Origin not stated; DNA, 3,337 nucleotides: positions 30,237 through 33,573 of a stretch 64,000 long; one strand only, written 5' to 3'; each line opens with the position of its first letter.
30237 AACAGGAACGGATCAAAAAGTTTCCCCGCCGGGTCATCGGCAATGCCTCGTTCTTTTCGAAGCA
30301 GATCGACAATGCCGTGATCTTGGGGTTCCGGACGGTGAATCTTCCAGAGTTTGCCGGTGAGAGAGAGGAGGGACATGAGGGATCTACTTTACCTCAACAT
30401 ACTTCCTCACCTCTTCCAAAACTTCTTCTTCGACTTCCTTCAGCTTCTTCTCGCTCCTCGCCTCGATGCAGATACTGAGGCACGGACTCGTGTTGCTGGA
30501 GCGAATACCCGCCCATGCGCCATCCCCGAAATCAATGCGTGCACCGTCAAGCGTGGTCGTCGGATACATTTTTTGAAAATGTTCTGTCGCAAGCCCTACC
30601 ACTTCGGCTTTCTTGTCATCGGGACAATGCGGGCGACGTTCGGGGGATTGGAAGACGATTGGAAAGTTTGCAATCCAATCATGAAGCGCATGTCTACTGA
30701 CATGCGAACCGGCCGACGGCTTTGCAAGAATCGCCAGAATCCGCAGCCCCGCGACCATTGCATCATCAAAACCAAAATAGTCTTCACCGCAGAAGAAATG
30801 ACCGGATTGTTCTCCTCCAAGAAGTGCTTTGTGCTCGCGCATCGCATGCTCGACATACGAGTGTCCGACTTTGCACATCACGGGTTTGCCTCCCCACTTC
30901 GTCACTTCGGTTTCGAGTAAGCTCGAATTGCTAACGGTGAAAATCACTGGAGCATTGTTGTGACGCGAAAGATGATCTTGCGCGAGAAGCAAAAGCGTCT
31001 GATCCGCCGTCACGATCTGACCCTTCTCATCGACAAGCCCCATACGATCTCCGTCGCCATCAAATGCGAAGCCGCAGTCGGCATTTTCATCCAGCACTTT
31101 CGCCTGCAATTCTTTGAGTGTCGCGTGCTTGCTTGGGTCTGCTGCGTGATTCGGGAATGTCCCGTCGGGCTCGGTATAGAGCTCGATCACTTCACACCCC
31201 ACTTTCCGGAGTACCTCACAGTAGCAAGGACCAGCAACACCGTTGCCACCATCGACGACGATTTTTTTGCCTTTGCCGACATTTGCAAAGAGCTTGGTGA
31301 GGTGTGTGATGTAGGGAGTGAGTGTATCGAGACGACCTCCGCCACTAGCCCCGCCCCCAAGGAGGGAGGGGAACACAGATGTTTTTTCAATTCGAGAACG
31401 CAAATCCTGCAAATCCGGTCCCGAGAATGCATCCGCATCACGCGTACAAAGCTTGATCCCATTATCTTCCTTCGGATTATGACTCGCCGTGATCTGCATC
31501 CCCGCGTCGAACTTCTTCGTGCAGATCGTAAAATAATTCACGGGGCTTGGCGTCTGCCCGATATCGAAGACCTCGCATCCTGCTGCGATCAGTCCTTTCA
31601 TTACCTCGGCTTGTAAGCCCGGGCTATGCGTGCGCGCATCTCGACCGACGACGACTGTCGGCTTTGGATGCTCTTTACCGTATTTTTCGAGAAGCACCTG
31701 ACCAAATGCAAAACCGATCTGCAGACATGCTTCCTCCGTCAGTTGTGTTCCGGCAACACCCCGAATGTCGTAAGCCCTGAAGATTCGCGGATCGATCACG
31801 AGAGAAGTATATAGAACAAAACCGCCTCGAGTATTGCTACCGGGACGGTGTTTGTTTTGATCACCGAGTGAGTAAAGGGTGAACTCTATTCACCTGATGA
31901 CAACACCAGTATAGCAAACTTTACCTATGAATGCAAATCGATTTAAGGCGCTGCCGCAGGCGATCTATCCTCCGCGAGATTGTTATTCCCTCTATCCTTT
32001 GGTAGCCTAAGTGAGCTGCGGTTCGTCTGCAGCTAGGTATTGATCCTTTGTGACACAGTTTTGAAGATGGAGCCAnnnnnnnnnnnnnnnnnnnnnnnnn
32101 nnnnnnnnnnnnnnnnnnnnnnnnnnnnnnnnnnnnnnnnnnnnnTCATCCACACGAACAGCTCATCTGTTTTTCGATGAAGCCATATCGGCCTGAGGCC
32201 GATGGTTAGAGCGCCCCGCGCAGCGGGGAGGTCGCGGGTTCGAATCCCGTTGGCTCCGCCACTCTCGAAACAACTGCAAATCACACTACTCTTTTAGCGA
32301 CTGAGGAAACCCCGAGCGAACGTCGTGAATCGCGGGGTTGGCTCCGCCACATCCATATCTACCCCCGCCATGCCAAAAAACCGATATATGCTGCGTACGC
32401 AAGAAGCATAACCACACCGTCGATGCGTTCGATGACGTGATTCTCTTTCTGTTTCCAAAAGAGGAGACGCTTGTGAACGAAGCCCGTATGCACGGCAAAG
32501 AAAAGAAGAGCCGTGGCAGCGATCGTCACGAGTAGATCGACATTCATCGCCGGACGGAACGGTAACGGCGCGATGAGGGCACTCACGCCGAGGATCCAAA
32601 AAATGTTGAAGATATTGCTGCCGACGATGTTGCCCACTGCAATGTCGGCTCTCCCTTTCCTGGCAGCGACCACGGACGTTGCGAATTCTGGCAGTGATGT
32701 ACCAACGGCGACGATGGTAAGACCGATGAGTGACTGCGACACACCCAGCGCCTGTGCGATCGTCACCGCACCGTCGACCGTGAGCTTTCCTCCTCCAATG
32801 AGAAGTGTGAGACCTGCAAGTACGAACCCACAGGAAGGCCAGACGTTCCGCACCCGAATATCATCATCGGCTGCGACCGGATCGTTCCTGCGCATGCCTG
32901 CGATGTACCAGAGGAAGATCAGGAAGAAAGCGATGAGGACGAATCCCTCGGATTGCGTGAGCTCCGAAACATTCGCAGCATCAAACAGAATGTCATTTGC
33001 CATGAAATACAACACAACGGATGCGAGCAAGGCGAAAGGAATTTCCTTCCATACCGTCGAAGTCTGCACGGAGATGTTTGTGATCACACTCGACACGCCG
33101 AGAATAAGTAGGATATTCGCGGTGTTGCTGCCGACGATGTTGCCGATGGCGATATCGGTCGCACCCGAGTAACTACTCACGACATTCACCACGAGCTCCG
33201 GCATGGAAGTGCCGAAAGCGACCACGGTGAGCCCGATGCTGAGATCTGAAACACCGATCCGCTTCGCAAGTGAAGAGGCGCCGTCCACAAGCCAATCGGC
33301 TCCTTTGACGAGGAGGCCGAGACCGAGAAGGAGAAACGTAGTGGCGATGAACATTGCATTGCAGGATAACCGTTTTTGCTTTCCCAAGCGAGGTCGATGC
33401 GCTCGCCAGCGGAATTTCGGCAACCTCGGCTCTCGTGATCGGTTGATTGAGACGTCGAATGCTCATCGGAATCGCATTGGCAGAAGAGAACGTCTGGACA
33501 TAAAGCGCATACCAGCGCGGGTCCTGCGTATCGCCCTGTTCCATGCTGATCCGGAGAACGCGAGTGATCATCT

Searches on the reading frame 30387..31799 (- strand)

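Call 53: search_protein_families(library=pfam, proteins=[window:30387-31799:-], max_evalue=0.001)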
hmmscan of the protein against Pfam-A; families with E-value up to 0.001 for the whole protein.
window:30387-31799:- (471 aa): 4 families
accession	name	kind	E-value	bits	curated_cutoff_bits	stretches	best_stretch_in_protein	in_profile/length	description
PF02878.22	PGM_PMM_I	-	4.9e-35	120.6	22.5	1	5-140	2-134/138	Phosphoglucomutase/phosphomannomutase, alpha/beta/alpha domain I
PF02879.22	PGM_PMM_II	-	3.2e-27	95.5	29.3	1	162-260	2-103/103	Phosphoglucomutase/phosphomannomutase, alpha/beta/alpha domain II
PF02880.22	PGM_PMM_III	-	1.5e-22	80.3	20.7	1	265-361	2-100/115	Phosphoglucomutase/phosphomannomutase, alpha/beta/alpha domain III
PF00408.26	PGM_PMM_IV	-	9.5e-09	35.6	23.1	1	406-462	21-67/68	Phosphoglucomutase/phosphomannomutase, C-terminal domain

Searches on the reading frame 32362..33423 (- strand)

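Call 53: search_protein_families(library=pfam, proteins=[window:32362-33423:-], max_evalue=0.001)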
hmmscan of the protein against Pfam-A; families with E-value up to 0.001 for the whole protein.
window:32362-33423:- (354 aa): 1 family
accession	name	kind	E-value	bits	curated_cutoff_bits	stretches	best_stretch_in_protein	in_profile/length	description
PF01699.29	Na_Ca_ex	-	7.8e-65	217.9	24.9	2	199-351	4-150/151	Sodium/calcium exchanger protein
